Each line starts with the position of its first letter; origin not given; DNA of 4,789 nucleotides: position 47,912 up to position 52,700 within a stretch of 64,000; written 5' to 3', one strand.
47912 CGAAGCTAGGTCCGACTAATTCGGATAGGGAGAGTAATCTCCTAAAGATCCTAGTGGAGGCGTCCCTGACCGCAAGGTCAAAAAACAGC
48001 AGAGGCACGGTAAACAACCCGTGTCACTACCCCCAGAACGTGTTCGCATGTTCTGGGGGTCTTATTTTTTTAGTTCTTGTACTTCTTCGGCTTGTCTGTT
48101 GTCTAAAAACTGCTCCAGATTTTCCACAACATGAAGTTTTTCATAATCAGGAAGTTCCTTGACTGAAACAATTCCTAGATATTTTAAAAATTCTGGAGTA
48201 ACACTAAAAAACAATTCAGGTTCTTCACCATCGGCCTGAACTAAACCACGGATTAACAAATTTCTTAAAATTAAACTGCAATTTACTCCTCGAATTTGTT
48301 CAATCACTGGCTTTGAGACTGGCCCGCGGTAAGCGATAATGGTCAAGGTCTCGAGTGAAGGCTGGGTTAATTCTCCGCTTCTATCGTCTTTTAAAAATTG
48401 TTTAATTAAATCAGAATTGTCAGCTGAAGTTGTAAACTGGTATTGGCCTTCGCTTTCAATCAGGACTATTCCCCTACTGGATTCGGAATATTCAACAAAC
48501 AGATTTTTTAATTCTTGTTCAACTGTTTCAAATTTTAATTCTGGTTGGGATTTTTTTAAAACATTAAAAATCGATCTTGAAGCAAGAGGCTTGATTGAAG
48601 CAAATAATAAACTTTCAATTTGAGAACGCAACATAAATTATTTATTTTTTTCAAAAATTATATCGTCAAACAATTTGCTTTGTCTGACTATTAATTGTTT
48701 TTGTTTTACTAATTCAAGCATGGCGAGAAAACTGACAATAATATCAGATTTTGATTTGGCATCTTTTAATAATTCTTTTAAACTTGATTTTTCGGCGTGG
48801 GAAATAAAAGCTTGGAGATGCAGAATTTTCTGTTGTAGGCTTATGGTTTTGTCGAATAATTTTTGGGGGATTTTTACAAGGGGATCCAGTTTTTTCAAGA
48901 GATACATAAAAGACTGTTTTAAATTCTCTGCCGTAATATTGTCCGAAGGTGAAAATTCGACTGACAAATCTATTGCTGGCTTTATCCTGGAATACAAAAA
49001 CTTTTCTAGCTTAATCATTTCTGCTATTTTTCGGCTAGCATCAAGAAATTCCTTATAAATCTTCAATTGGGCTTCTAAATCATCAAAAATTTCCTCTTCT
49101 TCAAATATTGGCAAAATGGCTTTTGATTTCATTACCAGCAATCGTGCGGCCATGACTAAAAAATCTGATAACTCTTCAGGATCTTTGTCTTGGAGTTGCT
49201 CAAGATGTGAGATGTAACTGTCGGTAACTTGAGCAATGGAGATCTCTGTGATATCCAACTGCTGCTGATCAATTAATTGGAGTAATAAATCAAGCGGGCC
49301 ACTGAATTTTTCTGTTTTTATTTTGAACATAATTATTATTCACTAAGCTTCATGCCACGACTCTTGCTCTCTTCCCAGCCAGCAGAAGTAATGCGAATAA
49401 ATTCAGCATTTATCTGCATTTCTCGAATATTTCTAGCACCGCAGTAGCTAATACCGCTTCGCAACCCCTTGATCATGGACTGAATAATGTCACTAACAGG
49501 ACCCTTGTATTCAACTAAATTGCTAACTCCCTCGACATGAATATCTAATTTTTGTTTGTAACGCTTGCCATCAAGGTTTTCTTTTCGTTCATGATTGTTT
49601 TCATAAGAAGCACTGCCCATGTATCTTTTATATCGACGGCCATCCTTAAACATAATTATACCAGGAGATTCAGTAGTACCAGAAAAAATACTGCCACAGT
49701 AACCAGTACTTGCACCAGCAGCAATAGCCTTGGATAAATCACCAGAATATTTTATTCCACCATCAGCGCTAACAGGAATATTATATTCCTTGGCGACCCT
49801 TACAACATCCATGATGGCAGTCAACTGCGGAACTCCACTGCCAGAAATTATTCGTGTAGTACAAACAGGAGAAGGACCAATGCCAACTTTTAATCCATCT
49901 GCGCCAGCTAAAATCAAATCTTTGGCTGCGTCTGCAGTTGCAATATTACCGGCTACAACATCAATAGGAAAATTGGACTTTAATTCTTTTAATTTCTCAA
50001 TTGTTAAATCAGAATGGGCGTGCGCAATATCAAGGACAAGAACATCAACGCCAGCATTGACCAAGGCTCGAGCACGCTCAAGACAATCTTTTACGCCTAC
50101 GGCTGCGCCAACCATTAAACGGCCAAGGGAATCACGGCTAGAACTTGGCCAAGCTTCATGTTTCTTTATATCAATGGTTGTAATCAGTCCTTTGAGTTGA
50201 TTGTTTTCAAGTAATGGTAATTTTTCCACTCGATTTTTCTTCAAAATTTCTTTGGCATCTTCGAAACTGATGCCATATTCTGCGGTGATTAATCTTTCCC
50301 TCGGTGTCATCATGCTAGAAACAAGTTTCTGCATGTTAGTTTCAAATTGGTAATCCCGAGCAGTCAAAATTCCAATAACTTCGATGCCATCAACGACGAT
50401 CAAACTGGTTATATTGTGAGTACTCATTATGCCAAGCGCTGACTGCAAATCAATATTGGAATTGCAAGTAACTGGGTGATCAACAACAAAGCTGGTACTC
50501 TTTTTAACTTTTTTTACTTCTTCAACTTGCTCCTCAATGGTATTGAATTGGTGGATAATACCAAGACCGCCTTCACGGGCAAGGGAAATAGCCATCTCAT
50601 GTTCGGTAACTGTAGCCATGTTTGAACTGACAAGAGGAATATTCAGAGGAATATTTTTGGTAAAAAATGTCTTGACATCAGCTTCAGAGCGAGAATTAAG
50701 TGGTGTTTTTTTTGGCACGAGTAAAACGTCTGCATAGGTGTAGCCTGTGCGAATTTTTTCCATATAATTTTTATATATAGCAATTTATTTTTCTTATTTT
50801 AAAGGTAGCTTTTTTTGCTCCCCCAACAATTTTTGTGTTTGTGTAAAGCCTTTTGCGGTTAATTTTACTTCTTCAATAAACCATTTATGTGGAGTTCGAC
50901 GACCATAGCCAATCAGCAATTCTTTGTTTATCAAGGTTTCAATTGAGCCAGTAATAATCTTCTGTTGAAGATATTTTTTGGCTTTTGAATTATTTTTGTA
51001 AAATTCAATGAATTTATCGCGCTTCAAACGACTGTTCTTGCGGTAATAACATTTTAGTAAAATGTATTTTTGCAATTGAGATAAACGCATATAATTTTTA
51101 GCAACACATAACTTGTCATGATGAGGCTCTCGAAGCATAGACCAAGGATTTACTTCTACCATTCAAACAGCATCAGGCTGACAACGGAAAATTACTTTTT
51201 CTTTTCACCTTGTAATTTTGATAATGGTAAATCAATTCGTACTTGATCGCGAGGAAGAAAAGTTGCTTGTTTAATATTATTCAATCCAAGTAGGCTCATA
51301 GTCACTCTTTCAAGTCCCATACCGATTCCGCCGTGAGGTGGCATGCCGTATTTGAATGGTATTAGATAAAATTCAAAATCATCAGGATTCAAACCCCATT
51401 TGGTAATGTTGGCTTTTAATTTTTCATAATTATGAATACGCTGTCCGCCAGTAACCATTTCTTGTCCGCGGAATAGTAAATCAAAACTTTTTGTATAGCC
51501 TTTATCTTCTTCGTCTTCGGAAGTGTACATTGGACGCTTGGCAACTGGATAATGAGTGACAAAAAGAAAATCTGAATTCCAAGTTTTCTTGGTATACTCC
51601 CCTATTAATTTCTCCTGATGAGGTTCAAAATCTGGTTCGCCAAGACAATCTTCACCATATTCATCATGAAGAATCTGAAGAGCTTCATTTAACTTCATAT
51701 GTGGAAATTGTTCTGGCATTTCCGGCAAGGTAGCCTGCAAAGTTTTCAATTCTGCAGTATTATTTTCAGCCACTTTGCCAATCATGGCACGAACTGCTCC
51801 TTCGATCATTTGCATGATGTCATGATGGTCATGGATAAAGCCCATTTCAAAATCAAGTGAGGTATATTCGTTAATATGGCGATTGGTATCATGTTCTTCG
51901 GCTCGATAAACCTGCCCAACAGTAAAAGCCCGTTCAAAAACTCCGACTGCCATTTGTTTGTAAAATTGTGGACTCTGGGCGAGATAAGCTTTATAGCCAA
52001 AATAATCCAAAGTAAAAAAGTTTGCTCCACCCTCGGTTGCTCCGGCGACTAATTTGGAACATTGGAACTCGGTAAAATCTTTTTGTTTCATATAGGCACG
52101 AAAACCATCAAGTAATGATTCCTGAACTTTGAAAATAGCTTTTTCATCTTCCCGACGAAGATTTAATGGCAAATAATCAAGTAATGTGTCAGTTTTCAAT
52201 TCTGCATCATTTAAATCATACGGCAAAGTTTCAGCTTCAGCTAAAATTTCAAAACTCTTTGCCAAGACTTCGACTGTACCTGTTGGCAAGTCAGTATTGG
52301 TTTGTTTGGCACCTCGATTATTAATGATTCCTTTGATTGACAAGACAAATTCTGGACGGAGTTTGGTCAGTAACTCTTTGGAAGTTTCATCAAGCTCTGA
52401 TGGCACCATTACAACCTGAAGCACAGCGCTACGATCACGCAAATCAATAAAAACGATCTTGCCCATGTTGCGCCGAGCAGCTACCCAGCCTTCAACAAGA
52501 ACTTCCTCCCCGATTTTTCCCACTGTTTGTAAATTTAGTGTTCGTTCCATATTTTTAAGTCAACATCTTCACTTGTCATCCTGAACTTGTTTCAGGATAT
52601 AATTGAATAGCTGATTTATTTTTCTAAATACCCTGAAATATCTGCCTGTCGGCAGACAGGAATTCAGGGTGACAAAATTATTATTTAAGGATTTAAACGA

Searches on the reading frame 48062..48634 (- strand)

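Call 23: search_protein_families(library=pfam, proteins=[window:48062-48634:-], max_evalue=0.001)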
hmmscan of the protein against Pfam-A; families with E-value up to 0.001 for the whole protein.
window:48062-48634:- (190 aa): 1 family
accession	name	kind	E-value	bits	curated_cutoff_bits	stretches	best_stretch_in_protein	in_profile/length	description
PF04079.22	SMC_ScpB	-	3.5e-39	134.4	27.4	1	5-163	2-159/160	Segregation and condensation complex subunit ScpB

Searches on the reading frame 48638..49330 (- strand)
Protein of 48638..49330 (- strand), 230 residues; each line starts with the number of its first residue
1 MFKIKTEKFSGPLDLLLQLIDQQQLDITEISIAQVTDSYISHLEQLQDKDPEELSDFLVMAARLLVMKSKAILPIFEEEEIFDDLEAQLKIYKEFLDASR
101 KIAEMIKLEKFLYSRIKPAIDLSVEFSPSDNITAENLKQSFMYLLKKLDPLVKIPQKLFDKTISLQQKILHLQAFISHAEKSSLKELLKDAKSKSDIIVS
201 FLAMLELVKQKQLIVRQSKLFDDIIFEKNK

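Call 23: search_protein_families(library=pfam, proteins=[window:48638-49330:-], max_evalue=0.001)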
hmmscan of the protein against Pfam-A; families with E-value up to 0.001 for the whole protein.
window:48638-49330:- (230 aa): 1 family
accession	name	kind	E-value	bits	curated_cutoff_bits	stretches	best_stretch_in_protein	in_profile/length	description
PF02616.19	SMC_ScpA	-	3.1e-20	73.6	24.6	1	19-224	1-227/232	Segregation and condensation protein ScpA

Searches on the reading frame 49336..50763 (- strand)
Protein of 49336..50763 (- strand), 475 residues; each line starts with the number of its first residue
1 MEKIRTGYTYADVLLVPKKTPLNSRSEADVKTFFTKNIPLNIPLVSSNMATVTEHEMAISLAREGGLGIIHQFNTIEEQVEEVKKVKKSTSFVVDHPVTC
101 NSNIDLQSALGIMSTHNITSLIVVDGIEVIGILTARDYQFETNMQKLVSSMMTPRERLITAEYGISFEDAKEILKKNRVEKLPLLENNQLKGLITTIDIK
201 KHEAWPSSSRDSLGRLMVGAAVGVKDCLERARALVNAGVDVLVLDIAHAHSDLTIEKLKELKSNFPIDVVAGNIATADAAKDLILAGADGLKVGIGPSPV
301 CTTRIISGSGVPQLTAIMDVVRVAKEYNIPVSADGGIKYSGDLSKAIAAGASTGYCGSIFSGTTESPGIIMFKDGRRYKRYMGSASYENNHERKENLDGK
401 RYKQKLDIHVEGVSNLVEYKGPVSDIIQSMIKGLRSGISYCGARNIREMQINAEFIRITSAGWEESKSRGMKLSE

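Call 23: search_protein_families(library=pfam, proteins=[window:49336-50763:-], max_evalue=0.001)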
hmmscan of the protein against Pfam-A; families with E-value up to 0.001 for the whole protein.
window:49336-50763:- (475 aa): 6 families
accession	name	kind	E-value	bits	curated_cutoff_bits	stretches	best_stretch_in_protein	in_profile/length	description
PF00478.31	IMPDH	-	1.6e-130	435.6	25.6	1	7-467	1-343/345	IMP dehydrogenase / GMP reductase domain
PF00571.33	CBS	-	4.2e-15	56.3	24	2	95-137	7-50/57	CBS domain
PF03060.21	NMO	-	7e-11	42.5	28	2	268-367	137-232/331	Nitronate monooxygenase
PF01070.24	FMN_dh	-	3.1e-06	26.9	24.9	1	248-357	200-302/350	FMN-dependent dehydrogenase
PF00977.27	His_biosynth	-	2.4e-05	24.4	23.6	0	315-359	60-104/228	Histidine biosynthesis protein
PF01645.23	Glu_synthase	-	0.00023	20.9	20.4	1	261-358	201-305/369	Conserved region in glutamate synthase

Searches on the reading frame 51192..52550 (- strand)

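Call 23: search_protein_families(library=pfam, proteins=[window:51192-52550:-], max_evalue=0.001)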
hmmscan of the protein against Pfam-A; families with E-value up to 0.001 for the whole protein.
window:51192-52550:- (452 aa): 3 families
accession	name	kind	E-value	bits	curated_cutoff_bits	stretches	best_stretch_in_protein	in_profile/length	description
PF00152.25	tRNA-synt_2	-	1.3e-78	264.6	25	1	121-436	3-308/308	tRNA synthetases class II (D, K and N)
PF01336.31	tRNA_anti-codon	-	1.1e-14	54.5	27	1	17-103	1-75/75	OB-fold nucleic acid binding domain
PF01409.25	tRNA-synt_2d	-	0.00014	21.8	19.8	0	207-269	104-161/246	tRNA synthetases class II core domain (F)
